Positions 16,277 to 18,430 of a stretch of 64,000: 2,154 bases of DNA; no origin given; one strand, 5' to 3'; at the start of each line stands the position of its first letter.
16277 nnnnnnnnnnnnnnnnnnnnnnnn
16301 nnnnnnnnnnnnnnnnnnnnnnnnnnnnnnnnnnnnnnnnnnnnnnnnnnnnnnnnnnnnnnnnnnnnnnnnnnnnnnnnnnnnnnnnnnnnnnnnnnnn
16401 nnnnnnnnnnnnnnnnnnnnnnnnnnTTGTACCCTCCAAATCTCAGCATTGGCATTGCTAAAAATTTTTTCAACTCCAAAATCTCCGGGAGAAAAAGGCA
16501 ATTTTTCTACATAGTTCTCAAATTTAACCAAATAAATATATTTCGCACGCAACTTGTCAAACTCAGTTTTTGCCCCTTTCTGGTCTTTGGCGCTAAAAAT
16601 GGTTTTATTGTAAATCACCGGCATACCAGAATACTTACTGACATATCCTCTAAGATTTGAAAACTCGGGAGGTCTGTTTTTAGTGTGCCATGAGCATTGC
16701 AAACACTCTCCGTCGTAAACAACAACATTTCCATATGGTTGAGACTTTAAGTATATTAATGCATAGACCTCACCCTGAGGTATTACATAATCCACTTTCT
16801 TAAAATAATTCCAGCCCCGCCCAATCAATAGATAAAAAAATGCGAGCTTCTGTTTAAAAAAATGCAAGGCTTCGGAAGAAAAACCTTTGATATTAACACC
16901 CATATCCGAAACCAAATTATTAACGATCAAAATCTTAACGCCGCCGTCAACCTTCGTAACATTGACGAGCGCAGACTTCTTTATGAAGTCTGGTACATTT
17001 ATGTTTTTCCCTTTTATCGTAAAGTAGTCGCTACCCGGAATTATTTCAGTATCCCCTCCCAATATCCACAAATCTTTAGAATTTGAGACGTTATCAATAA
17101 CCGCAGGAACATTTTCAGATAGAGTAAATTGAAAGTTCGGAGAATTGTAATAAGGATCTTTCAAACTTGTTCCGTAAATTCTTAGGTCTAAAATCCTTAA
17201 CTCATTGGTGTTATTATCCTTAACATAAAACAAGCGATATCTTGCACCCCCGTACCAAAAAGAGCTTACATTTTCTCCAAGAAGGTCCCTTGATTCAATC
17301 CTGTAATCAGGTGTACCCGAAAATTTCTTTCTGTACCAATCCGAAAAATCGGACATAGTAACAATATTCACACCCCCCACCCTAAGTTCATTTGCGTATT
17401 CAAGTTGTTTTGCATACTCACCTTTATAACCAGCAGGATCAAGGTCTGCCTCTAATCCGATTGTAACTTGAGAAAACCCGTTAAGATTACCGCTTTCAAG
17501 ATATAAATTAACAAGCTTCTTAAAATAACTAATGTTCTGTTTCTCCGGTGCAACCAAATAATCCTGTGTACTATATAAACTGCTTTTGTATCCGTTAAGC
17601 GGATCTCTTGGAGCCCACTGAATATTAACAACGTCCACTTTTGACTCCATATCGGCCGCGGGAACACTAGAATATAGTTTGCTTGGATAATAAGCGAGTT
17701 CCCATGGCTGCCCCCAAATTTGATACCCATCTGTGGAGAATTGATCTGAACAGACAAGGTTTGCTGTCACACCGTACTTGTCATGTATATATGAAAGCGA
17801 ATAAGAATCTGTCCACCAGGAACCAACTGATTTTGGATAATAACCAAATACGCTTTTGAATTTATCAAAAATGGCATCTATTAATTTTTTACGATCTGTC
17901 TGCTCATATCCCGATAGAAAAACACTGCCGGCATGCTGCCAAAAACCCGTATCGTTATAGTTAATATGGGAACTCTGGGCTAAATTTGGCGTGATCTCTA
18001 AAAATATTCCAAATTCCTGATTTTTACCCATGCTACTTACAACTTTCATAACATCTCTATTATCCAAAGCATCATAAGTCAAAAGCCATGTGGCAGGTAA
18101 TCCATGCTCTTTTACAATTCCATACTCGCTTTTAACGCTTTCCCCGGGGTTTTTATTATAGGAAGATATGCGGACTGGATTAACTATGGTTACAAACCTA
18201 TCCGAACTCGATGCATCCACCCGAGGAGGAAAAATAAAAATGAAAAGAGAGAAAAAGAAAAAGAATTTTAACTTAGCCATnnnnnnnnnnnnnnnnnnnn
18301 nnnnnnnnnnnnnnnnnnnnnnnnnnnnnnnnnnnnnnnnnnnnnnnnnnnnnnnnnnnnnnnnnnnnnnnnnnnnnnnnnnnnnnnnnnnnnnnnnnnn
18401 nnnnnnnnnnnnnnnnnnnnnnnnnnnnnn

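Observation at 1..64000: About 20 GT-C-fold membrane glycosyltransferase genes in 64 kb: an outsized extracytoplasmic glycosylation island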

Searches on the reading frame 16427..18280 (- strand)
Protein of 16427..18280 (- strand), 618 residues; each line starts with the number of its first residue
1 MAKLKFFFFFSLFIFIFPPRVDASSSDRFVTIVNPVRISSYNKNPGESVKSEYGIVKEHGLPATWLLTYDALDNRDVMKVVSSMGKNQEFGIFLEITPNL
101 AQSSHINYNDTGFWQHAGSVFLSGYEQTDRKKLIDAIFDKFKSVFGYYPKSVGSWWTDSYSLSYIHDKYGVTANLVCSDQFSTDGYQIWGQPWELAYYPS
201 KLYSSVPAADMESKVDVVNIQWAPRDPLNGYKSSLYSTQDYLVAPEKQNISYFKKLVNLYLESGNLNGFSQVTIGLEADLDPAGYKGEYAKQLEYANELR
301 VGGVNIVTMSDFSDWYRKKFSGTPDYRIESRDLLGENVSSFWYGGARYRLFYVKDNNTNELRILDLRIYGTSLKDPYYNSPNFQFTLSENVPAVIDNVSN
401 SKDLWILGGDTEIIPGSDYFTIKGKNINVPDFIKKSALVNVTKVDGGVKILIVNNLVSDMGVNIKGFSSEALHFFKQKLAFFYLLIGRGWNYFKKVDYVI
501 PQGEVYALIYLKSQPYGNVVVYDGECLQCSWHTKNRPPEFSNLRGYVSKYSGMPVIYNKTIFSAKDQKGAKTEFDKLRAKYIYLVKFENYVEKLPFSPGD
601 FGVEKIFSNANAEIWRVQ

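Call 7: search_protein_families(library=pfam, max_evalue=0.01, proteins=[window:16427-18280:-])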
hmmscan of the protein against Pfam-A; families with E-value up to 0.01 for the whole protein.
window:16427-18280:- (618 aa): 0 families

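Call 10: search_protein_families(library=pfam, max_evalue=1, proteins=[window:16427-18280:-])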
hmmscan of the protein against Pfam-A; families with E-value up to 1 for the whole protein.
window:16427-18280:- (618 aa): 0 families

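Call 62: find_homologous_proteins(query=window:16427-18280:-, max_evalue=0.001)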
Query window:16427-18280:- (618 aa): 1405 proteins with E <= 0.001 among 8000 candidates; the best 120 are listed.
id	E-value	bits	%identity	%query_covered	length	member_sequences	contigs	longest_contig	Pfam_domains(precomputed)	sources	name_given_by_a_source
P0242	0.0e+0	1424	100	100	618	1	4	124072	-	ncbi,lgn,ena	-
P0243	0.0e+0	1066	72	100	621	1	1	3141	-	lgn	-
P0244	7.9e-284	961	65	98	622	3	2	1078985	PF12979.14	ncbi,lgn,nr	ncbi:MAG: hypothetical protein HYV90_02830 [Candidatus Woesebacteria bacterium]|nr:MAG: hypothetical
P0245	2.1e-280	950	65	99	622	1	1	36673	PF12979.14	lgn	-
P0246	5.6e-273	925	65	98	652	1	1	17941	PF12979.14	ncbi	-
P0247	9.2e-270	915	64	98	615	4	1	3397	PF12979.14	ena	-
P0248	8.2e-261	885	62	100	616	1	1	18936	PF12979.14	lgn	-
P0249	2.4e-258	877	63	97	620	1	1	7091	-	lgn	-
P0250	7.5e-254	862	60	100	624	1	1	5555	-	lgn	-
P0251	3.0e-239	814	56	100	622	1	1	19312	-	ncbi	-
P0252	4.0e-238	810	58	99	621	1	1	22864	-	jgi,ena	-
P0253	1.4e-235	802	57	99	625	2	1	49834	-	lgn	-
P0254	3.8e-235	800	56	100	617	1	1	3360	-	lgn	-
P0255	3.3e-233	794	57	97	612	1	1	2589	-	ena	-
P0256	1.3e-232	792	57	96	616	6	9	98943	-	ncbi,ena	ncbi:MAG: hypothetical protein AAB559_00680 [Patescibacteria group bacterium]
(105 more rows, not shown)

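Call 76: predict_structure(alignment_id=A3)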
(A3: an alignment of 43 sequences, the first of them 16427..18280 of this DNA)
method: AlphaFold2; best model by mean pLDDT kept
length: 618 residues; sequences in the alignment: 43
mean_pLDDT: 90.5   pTM: 0.88
mean pLDDT of the five models: 90.5, 89.7, 87.1, 87.1, 86.0
residues with pLDDT >= 90: 453; 70-90: 129; 50-70: 24; < 50: 12
segments of 3 or more residues with pLDDT < 50: 17-24, 115-118
pLDDT, mean of each block of 10 residues (from residue 1): 67 55 65 91 90 97 97 97 97 92 90 54 85 98 98 92 97 90 72 89 93 95 91 90 92 96 85 89 91 97 96 97 92 93 94 96 95 91 83 93 94 95 94 96 95 91 93 90 92 95 96 96 90 92 95 96 89 91 94 90 92 94
secondary structure, 60 per line:
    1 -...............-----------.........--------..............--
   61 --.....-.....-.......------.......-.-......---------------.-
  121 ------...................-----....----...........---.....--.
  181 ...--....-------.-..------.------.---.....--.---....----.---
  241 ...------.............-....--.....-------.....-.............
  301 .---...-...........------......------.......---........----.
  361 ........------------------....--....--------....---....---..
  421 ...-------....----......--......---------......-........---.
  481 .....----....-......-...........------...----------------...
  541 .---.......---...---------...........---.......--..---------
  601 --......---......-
elements in order: H2-16 E28-36 H45-58 E63-67 H69-73 H75-81 E88-94 H98-103 H127-145 E151-154 H159-169 E173-177 E180-183 E186-189 E218-222 H229-232 H250-262 H264-267 E270-274 H282-286 H288-301 E305-307 H309-319 E326-331 E338-344 E348-355 E360-368 E387-390 E393-396 E405-408 E412-415 E419-423 H431-434 E439-444 E447-452 E462-467 H469-476 H480-485 H490-493 E495-500 H502-512 E519-521 H538-541 H545-551 E555-557 H567-577 E581-587 E603-608 E612-617
